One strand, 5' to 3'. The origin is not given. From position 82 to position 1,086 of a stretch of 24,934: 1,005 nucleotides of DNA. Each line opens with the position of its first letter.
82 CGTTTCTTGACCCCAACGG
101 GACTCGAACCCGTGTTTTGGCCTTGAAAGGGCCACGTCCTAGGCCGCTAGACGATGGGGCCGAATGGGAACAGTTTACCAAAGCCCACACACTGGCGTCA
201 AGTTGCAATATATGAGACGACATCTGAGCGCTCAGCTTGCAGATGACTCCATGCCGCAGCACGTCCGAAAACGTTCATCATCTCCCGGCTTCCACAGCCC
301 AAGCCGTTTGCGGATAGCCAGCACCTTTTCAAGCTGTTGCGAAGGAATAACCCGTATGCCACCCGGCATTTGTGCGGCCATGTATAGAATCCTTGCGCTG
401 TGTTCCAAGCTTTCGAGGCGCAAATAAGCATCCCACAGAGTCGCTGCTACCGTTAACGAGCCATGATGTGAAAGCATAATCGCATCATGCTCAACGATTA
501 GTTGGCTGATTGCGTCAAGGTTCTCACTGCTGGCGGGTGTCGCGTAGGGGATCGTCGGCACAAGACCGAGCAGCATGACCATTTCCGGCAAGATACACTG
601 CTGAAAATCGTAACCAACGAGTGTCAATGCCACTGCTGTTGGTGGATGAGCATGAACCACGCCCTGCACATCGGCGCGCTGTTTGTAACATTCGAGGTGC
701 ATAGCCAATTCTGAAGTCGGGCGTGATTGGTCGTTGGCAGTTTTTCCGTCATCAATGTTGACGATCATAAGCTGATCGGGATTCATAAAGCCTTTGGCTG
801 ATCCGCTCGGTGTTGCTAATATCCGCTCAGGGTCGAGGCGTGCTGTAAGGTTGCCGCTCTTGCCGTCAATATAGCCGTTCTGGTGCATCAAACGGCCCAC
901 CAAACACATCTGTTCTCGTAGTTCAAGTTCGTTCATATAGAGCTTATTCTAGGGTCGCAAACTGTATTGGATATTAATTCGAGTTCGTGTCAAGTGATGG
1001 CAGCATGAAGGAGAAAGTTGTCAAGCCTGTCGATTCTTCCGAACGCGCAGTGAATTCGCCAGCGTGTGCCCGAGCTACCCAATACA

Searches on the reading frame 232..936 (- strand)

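Call 7: search_protein_families(library=pfam, proteins=[window:232-936:-], max_evalue=0.01)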
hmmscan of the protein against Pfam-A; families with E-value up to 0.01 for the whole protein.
window:232-936:- (234 aa): 1 family
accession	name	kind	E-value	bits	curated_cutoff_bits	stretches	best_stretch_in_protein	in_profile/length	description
PF00596.27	Aldolase_II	-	3e-44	151.5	22.2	1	8-184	1-182/183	Class II Aldolase and Adducin N-terminal domain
